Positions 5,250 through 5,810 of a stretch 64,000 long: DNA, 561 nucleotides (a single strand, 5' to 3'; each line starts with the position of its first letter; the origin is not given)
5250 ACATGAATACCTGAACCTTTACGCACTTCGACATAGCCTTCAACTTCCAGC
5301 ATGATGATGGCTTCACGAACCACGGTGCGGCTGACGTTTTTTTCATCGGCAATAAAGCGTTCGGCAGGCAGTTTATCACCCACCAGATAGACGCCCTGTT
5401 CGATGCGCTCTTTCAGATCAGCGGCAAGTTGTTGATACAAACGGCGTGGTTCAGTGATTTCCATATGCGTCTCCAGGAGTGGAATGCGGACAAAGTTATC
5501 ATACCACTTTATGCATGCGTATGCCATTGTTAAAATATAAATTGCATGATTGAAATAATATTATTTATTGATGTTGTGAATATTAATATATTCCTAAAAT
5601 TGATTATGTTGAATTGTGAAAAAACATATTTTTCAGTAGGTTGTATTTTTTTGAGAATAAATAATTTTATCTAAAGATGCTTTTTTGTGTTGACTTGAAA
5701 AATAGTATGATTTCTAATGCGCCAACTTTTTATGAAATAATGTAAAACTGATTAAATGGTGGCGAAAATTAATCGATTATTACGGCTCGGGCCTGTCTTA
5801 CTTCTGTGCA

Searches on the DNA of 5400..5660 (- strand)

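Call 35: search_dna_similar(query=window:5400-5660:-, collection=ecoli_genomes, mode=near, max_rows=12, rows=spread)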
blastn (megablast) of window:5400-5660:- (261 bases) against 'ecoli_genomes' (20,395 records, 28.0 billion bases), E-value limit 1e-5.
Records with a match: 5422; places in all: 5426; records where one place covers at least 80% of the query: 467.
Genomes with a match: 5422 of 5426; with a place that covers at least 80% of the query: 467. Places per genome that has any: lowest 1, median 1, highest 2. On chromosomes: 5425 places; on plasmids: 1.
Best place of each record, by identity: >=99% 54; 95-99% 3683; 90-95% 1225; 80-90% 460.
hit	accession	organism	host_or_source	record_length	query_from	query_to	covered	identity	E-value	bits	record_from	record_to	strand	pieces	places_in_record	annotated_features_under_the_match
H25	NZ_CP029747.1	Escherichia coli strain 2016C-3878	Homo sapiens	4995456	1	261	100%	100.0%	2e-133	483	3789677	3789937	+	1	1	exuR: transcriptional regulator ExuR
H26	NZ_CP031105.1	Escherichia coli strain AMSCJX02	Giant panda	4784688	62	261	77%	90.0%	4e-66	259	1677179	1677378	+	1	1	exuR: transcriptional regulator ExuR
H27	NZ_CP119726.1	Escherichia coli strain E16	chicken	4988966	62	261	77%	90.0%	4e-66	259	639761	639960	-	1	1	exuR: transcriptional regulator ExuR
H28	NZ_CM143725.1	Escherichia coli strain CFIAFB20180540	food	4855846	62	261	77%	90.0%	4e-66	259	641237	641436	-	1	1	exuR: transcriptional regulator ExuR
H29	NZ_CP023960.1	Escherichia coli strain FDAARGOS_448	Homo sapiens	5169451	184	261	30%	98.7%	2e-29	137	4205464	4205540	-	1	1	exuR: transcriptional regulator ExuR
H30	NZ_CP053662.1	Escherichia coli strain eco-241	Homo sapiens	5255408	184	261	30%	98.7%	2e-29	137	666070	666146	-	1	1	exuR: transcriptional regulator ExuR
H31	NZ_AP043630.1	Escherichia coli strain AST217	Homo sapiens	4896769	184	261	30%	98.7%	2e-29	137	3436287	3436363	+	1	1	exuR: transcriptional regulator ExuR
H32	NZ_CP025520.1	Escherichia coli strain DH5alpha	common laboratory strain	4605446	184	261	30%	97.4%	1e-27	132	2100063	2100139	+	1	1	exuR: transcriptional regulator ExuR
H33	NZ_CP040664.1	Escherichia coli strain KR2009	chicken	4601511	184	261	30%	97.4%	1e-27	132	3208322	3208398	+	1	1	exuR: transcriptional regulator ExuR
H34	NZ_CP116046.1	Escherichia coli strain EC812A1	Anal swab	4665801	184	261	30%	97.4%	1e-27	132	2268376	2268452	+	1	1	exuR: transcriptional regulator ExuR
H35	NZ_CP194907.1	Escherichia coli strain FAHZZU7007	Homo sapiens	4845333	184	261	30%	97.4%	1e-27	132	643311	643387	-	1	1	exuR: transcriptional regulator ExuR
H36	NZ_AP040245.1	Escherichia coli strain NR1442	Homo sapiens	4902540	184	251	26%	98.5%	8e-24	119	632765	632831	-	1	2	exuR: transcriptional regulator ExuR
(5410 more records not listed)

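Call 36: get_annotated_region(hit=H26, flank=7500)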
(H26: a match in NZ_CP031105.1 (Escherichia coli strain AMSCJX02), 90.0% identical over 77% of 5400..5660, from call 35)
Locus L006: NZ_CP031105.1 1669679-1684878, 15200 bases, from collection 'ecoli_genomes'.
description: Escherichia coli strain AMSCJX02 chromosome, complete genome
organism: Escherichia coli strain AMSCJX02 (NCBI taxid 562)
replicon: chromosome; assembly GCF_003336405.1
host: Giant panda; source: feces; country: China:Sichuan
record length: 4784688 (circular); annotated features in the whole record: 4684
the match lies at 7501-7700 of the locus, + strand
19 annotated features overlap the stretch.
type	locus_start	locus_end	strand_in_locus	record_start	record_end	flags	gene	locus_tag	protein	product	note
CDS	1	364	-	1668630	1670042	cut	uxaC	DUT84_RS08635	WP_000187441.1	glucuronate isomerase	-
CDS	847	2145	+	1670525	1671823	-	exuT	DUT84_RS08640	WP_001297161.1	hexuronate transporter ExuT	-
CDS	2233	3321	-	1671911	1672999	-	-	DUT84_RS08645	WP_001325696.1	CfaE/CblD family pilus tip adhesin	-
CDS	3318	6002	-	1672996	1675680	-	-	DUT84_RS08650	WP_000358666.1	TcfC E-set like domain-containing protein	-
CDS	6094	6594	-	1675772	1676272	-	-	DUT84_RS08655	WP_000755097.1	CS1 type fimbrial major subunit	-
CDS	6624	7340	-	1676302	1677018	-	-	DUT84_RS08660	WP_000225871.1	fimbria/pilus periplasmic chaperone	-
CDS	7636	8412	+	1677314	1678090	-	exuR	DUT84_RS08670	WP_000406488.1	transcriptional regulator ExuR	-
CDS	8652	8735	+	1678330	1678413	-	yqiM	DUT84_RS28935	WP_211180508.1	protein YqiM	-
CDS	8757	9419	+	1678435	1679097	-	yqjA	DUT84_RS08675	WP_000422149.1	DedA family general envelope maintenance protein YqjA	-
CDS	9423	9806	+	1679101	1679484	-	mzrA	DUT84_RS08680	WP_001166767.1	EnvZ/OmpR regulon moderator MzrA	-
CDS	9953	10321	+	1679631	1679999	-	yqjC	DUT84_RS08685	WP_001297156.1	DUF1090 family protein YqjC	-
CDS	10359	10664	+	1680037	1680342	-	yqjD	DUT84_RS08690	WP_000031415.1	DUF883 family protein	-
CDS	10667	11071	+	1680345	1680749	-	yqjE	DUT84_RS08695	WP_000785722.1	phage holin family protein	-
CDS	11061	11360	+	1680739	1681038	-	yqjK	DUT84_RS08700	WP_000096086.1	YqjK-like family protein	-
CDS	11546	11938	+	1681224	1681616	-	yqjF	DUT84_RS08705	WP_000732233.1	DoxX family protein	-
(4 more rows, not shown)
